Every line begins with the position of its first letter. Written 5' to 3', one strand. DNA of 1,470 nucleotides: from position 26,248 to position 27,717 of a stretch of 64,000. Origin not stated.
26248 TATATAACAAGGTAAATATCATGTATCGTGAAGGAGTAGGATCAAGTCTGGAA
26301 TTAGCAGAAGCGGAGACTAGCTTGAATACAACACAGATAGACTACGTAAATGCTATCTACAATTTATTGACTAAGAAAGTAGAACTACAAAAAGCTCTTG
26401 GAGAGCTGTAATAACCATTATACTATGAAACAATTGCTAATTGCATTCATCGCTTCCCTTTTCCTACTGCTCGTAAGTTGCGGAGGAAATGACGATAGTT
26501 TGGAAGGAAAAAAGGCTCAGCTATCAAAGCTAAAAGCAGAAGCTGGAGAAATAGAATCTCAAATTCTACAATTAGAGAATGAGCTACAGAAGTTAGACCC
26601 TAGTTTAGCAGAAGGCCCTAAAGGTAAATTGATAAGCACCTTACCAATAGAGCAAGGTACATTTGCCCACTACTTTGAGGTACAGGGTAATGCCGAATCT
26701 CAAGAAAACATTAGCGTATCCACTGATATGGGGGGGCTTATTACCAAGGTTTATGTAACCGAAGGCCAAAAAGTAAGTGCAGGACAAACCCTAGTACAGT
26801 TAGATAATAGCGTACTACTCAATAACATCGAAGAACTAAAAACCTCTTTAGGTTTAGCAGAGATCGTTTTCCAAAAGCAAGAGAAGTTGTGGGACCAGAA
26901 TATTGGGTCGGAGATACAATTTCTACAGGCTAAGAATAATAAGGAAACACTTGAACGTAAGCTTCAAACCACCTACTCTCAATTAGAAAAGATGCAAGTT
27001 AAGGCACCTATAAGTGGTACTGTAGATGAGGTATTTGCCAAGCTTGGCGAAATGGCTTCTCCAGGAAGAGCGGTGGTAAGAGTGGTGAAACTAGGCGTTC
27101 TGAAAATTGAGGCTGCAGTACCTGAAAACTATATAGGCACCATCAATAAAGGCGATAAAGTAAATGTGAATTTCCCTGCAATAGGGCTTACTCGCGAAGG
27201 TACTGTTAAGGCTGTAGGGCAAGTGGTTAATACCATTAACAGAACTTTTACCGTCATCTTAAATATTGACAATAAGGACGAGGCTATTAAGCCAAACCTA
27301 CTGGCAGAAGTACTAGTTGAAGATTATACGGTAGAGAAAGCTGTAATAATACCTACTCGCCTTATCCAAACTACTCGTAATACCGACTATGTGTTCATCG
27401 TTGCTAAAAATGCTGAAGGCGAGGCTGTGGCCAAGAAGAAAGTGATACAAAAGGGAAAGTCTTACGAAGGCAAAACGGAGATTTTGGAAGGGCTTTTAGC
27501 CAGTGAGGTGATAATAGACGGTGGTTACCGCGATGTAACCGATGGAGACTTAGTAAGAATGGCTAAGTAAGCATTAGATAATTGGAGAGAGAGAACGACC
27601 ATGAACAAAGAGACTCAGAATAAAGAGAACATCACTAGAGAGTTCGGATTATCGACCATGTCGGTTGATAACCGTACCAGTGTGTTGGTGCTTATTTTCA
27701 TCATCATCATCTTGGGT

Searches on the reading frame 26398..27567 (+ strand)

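Call 52: search_protein_families(library=pfam, proteins=[window:26398-27567:+], max_evalue=0.00001)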
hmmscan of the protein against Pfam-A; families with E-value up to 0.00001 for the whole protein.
window:26398-27567:+ (390 aa): 4 families
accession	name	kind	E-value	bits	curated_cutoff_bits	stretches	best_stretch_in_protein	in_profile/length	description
PF16576.10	HlyD_D23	-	8.5e-28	97.5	30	1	101-303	16-214/214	Barrel-sandwich domain of CusB or HlyD membrane-fusion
PF13437.12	HlyD_3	-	3.6e-15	57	22.2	1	201-299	2-105/106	HlyD family secretion protein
PF13533.13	Biotin_lipoyl_2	-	1.9e-07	31.2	29.8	1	106-136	2-32/32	Biotin-lipoyl like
PF00364.28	Biotin_lipoyl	-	1.4e-06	28.5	22.1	0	107-134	45-72/73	Biotin-requiring enzyme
